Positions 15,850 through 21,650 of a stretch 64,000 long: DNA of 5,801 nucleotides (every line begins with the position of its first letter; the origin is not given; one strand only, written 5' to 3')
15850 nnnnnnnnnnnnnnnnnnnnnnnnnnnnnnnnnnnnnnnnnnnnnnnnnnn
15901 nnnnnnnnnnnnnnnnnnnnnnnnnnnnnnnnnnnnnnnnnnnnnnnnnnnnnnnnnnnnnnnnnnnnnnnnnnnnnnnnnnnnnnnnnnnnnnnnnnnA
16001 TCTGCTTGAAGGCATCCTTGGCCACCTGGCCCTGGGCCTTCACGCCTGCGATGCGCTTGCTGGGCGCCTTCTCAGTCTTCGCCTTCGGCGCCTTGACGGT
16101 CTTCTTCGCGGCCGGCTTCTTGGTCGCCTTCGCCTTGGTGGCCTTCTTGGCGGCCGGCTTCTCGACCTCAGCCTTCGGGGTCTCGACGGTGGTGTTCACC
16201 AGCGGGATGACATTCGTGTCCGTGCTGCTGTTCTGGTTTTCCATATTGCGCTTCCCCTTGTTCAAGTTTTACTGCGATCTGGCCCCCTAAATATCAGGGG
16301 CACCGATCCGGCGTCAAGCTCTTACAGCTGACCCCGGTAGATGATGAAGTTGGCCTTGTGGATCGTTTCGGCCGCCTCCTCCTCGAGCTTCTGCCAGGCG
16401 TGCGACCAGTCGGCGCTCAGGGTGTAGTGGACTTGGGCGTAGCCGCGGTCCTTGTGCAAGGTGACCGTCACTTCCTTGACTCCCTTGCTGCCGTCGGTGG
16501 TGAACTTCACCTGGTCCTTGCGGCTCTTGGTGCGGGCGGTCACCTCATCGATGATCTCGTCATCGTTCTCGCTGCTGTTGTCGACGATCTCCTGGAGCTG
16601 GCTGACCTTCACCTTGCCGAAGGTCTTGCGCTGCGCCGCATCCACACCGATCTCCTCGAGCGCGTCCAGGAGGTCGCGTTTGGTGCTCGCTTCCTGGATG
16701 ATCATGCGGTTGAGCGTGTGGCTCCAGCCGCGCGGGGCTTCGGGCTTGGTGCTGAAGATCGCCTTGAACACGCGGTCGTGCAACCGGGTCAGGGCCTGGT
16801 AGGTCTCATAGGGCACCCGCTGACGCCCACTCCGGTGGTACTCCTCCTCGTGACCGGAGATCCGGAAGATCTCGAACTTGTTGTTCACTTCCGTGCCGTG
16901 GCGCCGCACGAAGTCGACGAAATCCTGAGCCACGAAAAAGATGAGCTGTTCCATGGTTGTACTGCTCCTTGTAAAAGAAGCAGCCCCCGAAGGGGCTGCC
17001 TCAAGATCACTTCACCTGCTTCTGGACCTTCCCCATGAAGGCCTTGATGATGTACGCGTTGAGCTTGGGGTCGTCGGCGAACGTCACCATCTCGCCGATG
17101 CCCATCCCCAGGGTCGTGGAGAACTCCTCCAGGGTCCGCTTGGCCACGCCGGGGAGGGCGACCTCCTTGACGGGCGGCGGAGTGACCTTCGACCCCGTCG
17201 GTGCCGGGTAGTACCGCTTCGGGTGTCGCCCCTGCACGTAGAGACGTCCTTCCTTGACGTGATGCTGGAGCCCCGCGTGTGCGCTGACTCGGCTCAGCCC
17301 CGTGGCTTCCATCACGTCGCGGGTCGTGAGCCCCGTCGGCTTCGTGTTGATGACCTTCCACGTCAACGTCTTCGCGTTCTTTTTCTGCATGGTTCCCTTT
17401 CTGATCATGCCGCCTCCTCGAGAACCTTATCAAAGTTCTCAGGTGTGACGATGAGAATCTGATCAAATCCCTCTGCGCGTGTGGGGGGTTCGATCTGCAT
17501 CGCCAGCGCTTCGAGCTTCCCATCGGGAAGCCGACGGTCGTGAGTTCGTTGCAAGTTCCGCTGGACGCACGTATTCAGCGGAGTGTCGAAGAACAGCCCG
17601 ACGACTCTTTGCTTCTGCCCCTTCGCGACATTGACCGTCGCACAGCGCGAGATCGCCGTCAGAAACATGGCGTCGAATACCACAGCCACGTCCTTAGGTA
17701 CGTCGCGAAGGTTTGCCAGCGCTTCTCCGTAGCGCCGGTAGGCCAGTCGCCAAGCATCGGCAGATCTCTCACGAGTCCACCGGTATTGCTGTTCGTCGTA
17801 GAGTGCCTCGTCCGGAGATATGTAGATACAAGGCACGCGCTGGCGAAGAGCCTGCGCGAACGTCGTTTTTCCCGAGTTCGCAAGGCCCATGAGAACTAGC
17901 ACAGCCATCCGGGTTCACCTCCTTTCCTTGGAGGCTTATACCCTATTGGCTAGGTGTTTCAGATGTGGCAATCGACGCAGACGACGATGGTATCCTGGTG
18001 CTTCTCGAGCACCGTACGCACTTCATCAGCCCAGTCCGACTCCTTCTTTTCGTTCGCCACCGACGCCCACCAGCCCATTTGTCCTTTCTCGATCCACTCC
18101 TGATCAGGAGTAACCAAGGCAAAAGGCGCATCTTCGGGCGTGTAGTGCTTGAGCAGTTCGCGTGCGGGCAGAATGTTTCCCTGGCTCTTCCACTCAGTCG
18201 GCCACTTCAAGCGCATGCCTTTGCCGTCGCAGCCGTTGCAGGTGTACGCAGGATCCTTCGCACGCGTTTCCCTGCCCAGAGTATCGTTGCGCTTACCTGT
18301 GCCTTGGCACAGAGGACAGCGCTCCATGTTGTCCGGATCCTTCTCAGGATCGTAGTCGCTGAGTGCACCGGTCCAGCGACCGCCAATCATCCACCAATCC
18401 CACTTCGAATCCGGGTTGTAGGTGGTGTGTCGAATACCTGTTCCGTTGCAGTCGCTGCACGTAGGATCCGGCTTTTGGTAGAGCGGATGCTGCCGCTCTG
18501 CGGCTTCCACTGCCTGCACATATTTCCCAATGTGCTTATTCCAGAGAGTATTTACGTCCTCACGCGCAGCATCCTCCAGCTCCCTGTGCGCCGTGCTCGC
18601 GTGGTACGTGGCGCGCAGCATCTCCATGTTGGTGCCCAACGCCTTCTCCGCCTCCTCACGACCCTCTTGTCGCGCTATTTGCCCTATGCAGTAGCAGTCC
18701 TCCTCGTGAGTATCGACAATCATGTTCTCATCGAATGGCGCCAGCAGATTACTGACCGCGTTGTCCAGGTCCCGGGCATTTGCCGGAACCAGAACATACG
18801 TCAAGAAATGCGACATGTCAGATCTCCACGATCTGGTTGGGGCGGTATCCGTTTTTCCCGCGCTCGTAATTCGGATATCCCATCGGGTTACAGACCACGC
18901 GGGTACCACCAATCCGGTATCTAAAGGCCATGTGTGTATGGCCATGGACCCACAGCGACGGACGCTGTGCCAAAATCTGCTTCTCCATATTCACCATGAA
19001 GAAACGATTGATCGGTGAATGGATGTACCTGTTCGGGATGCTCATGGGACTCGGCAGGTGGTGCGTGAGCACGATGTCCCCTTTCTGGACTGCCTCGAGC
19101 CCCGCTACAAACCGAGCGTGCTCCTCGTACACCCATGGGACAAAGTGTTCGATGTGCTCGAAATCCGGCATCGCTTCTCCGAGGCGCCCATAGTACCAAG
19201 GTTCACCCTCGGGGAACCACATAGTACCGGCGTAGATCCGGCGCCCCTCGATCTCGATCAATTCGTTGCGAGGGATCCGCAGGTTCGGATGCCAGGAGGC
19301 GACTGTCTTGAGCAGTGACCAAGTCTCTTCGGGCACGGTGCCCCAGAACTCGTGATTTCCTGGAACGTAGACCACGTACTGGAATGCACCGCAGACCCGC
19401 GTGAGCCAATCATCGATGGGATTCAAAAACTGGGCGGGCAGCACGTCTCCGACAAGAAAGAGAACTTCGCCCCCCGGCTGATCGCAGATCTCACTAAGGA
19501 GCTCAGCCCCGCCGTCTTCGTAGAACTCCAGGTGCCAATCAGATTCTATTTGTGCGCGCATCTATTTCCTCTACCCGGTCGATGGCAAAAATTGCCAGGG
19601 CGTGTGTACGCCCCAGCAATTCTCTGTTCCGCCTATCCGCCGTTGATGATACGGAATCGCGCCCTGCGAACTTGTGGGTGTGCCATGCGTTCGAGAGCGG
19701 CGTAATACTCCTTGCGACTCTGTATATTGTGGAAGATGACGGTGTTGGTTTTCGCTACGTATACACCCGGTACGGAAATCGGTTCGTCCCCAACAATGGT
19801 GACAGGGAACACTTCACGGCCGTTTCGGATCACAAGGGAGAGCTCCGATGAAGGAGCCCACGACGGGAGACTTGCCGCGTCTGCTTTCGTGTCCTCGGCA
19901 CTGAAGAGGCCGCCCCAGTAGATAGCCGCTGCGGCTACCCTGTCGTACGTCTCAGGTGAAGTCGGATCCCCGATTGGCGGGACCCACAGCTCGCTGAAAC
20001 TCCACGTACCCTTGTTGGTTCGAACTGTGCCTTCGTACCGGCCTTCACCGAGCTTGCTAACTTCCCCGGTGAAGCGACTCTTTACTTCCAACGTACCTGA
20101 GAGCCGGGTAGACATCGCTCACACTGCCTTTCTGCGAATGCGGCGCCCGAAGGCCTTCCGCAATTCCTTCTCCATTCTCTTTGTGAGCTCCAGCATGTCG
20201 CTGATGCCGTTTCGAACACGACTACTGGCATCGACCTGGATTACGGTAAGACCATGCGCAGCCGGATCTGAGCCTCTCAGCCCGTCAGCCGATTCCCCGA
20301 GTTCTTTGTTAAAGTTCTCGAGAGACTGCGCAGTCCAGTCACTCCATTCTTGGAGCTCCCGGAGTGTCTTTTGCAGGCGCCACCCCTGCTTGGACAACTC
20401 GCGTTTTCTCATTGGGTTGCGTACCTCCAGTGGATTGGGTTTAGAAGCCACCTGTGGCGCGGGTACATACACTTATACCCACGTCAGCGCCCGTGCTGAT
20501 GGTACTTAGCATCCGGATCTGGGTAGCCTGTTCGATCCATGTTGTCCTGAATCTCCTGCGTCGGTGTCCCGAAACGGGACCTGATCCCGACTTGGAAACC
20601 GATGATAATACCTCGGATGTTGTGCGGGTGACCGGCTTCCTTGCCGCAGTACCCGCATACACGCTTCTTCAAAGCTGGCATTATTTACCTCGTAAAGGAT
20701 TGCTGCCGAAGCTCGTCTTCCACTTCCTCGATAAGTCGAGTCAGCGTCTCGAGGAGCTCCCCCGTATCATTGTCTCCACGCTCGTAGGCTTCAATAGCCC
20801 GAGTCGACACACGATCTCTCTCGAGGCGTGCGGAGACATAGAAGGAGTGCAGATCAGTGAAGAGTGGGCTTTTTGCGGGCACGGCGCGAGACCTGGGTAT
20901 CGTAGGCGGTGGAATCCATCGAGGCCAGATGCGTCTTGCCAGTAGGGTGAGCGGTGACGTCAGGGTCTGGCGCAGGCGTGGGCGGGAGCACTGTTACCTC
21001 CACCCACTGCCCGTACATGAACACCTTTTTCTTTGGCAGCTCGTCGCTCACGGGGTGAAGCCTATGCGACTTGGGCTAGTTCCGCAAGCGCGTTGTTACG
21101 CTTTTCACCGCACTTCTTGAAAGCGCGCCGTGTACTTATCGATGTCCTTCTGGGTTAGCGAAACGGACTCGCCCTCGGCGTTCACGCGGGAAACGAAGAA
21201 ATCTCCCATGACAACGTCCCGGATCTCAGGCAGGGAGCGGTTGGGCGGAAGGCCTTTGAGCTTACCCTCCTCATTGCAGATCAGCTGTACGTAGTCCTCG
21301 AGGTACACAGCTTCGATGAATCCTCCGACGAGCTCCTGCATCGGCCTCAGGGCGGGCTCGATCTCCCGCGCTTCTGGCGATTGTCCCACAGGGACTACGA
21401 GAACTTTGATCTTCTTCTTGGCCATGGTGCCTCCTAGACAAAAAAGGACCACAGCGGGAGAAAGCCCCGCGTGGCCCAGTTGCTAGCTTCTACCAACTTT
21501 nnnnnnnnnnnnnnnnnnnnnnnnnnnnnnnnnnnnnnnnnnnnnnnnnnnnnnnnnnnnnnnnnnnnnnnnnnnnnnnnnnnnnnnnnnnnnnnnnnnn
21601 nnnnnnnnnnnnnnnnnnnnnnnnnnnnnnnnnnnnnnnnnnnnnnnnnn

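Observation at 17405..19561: Split polynucleotide-kinase/phosphatase-like pair: P-loop kinase + calcineurin-like phosphoesterase flanking a Cys-rich protein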

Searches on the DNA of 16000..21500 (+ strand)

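Call 5: search_dna_similar(query=window:16000-21500:+, collection=phages, mode=distant, max_rows=20)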
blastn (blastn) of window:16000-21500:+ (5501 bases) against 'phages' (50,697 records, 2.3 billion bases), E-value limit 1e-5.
No match.

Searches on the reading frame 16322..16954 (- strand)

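Call 3: search_protein_families(library=pfam, proteins=[window:16322-16954:-], max_evalue=0.1)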
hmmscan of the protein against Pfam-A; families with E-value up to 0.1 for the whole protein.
window:16322-16954:- (210 aa): 3 families
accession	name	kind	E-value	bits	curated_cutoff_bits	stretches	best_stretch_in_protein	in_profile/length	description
PF07466.16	DUF1517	-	0.048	14.2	23.3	0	36-108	29-86/184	Protein of unknown function (DUF1517)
PF07737.17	ATLF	-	0.051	13.7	27.4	1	80-167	26-116/193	Anthrax toxin lethal factor, N- and C-terminal domain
PF09741.14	DUF2045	-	0.072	12.9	25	0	113-165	175-229/231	Uncharacterized conserved protein (DUF2045)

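Call 4: search_protein_families(library=phrogs, proteins=[window:16322-16954:-], max_evalue=0.01)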
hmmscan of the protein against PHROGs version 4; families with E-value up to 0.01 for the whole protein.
window:16322-16954:- (210 aa): 0 families

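Call 87: search_protein_families(library=padloc, proteins=[window:16322-16954:-], max_evalue=0.01)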
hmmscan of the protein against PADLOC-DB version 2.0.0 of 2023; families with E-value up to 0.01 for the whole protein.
window:16322-16954:- (210 aa): 0 families

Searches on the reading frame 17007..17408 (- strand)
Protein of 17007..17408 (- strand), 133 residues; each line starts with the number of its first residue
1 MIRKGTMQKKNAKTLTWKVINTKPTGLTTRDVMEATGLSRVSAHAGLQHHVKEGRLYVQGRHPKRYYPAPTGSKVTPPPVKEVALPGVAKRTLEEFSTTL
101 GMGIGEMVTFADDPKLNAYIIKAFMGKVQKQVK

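Call 3: search_protein_families(library=pfam, proteins=[window:17007-17408:-], max_evalue=0.1)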
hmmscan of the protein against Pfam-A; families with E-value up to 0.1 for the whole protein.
window:17007-17408:- (133 aa): 2 families
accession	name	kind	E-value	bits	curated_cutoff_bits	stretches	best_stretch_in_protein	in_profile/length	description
PF22168.2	DIP2311-like_C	-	0.015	16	27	1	27-57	20-50/63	Transcriptional regulator DIP2311-like, C-terminal domain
PF02637.23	GatB_Yqey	-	0.095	13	27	0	1-53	51-100/148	GatB domain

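Call 4: search_protein_families(library=phrogs, proteins=[window:17007-17408:-], max_evalue=0.01)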
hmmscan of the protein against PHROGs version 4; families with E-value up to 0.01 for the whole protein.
window:17007-17408:- (133 aa): 1 family
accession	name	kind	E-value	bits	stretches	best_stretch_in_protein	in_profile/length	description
phrog_142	-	moron, auxiliary metabolic gene and host takeover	0.00027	22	1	11-72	9-73/116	Ren-like exclusion protein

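Call 87: search_protein_families(library=padloc, proteins=[window:17007-17408:-], max_evalue=0.01)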
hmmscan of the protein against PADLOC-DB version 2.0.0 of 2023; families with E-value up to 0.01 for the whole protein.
window:17007-17408:- (133 aa): 0 families
